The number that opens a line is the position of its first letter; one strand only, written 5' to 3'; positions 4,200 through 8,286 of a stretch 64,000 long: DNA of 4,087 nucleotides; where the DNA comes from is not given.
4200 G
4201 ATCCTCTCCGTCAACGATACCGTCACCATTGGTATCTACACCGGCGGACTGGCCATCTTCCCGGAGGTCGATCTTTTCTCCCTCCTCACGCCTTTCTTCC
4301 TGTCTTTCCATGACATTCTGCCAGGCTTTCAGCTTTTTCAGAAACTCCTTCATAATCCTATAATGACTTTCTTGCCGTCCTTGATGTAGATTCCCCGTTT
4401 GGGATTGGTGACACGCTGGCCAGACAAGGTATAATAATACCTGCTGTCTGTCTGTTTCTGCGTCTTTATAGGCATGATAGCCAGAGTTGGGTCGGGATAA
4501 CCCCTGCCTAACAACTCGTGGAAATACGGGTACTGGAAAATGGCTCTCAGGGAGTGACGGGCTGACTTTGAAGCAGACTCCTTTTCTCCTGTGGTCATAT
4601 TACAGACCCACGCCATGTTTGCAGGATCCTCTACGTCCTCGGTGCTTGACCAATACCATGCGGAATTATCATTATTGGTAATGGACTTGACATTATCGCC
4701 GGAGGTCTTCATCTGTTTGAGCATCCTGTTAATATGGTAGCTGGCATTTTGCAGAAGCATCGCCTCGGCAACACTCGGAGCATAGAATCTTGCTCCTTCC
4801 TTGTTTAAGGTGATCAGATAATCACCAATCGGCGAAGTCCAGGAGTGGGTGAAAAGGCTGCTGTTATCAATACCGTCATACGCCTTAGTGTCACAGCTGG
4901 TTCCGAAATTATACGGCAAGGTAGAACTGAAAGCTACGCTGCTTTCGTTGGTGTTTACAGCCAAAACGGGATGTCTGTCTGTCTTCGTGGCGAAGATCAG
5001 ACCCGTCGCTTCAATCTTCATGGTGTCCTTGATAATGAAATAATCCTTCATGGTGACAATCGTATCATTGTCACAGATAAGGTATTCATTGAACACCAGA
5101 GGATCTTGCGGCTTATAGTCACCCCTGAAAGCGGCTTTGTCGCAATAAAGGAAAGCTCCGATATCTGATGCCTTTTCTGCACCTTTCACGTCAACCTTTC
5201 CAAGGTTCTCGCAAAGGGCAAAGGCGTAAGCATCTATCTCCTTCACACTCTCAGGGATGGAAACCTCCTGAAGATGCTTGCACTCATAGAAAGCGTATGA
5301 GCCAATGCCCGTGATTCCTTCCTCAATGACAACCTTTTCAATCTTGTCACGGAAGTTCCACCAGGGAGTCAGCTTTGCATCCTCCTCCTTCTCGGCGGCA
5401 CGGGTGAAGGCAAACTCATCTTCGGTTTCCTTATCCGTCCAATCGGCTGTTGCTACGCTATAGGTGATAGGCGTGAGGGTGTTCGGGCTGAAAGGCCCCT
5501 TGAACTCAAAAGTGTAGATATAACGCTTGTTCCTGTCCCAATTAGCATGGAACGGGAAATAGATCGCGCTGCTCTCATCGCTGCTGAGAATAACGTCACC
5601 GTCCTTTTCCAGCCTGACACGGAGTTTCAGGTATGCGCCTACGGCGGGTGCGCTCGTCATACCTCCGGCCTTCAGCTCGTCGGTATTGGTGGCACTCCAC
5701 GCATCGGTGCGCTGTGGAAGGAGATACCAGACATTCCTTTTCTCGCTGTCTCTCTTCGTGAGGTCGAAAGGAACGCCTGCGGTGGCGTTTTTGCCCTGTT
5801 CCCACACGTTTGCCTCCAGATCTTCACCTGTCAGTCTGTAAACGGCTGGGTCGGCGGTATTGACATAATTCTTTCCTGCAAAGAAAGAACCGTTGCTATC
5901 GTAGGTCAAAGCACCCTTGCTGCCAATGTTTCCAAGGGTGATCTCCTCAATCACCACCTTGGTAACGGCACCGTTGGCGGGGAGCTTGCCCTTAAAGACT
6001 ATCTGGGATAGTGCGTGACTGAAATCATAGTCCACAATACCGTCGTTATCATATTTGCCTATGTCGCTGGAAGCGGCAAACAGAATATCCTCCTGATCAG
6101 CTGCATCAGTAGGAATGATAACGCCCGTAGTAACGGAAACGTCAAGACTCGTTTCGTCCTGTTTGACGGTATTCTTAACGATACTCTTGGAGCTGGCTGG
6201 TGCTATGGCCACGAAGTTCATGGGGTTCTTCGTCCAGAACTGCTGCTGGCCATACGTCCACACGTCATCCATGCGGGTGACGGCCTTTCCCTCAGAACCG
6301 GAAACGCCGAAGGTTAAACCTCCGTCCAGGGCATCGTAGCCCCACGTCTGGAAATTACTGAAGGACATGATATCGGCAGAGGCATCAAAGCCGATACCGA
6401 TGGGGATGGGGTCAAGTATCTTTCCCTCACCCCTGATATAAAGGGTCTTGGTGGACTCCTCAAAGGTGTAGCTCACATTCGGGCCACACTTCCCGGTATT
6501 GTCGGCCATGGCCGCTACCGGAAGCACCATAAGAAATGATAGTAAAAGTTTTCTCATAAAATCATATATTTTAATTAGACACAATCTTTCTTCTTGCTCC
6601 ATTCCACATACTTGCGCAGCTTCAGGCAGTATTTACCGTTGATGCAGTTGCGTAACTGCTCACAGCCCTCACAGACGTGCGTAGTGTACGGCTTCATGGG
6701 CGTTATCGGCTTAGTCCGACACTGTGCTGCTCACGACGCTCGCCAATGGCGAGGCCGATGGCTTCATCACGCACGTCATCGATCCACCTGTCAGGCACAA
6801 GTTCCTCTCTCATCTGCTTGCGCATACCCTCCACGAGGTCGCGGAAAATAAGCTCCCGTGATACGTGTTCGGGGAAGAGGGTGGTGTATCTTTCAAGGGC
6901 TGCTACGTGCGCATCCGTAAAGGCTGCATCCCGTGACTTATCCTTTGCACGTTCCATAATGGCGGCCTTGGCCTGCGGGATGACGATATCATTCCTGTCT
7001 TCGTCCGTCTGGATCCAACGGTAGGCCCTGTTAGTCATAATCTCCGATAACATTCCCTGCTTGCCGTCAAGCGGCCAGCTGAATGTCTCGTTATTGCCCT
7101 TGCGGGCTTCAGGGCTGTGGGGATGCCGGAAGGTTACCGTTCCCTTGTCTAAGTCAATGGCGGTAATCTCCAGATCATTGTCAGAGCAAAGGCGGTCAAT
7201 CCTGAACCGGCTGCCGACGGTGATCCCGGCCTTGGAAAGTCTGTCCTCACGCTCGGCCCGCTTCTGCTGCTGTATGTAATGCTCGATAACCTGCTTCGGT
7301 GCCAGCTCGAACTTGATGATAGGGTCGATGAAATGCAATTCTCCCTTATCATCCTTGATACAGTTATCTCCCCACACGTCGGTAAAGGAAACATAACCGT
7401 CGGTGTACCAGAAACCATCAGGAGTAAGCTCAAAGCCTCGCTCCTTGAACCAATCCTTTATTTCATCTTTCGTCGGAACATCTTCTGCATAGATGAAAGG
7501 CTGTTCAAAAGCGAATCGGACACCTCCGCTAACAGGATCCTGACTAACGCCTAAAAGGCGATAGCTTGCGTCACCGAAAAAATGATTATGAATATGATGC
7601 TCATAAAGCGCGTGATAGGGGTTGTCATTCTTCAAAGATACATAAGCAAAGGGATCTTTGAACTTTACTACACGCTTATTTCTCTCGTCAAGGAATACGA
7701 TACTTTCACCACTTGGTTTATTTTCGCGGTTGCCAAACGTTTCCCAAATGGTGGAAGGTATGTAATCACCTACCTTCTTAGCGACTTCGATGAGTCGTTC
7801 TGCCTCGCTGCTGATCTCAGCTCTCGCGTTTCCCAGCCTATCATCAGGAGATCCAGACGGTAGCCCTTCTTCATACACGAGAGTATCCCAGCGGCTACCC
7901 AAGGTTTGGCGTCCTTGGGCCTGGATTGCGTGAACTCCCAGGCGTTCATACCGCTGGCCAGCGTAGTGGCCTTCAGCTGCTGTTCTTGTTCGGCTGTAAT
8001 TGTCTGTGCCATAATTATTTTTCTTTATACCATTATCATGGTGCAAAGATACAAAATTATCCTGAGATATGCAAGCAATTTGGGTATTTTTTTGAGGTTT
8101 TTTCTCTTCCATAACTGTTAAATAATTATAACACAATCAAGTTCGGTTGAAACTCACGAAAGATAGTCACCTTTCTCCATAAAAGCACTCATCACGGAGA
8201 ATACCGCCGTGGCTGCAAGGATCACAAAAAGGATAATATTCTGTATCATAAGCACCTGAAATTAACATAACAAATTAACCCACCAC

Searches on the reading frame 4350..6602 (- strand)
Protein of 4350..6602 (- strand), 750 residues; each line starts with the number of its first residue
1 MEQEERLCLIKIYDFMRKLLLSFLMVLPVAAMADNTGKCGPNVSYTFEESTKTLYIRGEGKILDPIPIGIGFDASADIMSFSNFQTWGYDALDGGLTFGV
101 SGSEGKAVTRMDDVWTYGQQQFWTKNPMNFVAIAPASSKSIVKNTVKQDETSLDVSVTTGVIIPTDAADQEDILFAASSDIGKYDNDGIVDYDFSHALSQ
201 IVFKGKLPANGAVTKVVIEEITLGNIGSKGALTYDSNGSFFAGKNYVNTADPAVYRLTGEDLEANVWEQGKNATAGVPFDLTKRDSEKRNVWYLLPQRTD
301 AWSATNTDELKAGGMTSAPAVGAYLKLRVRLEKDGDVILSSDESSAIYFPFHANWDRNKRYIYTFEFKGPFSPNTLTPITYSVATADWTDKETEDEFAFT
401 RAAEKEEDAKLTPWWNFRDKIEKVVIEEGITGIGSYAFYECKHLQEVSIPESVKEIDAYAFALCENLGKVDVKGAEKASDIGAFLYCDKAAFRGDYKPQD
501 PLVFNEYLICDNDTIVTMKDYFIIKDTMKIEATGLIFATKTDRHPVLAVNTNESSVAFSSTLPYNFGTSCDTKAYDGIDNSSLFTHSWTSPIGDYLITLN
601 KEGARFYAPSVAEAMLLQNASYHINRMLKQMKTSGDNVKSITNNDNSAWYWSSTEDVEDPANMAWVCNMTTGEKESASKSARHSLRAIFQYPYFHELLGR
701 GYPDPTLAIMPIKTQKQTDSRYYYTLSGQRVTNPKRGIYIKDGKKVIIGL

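Call 14: search_protein_families(library=pfam, proteins=[window:4350-6602:-], max_evalue=0.001)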
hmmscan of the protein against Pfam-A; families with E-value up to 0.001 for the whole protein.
window:4350-6602:- (750 aa): 3 families
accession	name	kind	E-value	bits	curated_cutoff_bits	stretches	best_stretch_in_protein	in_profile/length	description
PF13306.12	LRR_5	-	4.6e-13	49.6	27.7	1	420-489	12-80/127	BspA type Leucine rich repeat region (6 copies)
PF13149.12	Mfa_like_1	-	7.2e-12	46.3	27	1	111-383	43-243/246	Fimbrillin-like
PF07603.17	Lcl_C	-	0.00047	20.9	34.9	0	640-687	69-115/117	Lcl C-terminal domain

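Call 15: search_protein_families(library=ncbifam, proteins=[window:4350-6602:-], max_evalue=0.001)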
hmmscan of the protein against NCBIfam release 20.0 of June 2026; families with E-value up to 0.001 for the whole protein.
window:4350-6602:- (750 aa): 1 family
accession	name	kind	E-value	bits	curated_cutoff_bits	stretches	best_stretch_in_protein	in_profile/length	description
NF047961.1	adhesin_HupY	equivalog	9.2e-08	30.6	1250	1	420-472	187-238/978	leucine-rich repeat adhesin HupY/LrrG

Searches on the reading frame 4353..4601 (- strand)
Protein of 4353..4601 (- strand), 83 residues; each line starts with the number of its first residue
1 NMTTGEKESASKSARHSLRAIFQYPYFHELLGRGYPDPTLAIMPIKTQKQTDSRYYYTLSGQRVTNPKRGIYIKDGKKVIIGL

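Call 47: search_protein_families(library=pfam, proteins=[window:4353-4574:-], max_evalue=0.1)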
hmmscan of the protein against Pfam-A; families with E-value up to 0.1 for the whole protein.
seq(74 aa): 0 families

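Call 61: search_protein_families(library=ncbifam, proteins=[window:4353-4601:-], max_evalue=1)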
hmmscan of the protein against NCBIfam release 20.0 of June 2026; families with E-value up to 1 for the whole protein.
seq(83 aa): 1 family
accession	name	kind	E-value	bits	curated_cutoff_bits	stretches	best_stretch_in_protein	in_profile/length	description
NF058548.1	BT_4411_fam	equivalog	0.18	11.2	220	1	45-72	75-101/223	BT4411 family hyaluronic acid-binding protein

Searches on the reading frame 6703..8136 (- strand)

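Call 14: search_protein_families(library=pfam, proteins=[window:6703-8136:-], max_evalue=0.001)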
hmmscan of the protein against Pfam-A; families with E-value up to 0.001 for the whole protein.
window:6703-8136:- (477 aa): 1 family
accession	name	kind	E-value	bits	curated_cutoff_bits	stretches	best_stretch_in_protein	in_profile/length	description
PF18762.7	Kinase-PolyVal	-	3.4e-23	82.8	27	1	110-276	3-158/160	Serine/Threonine/Tyrosine Kinase found in polyvalent proteins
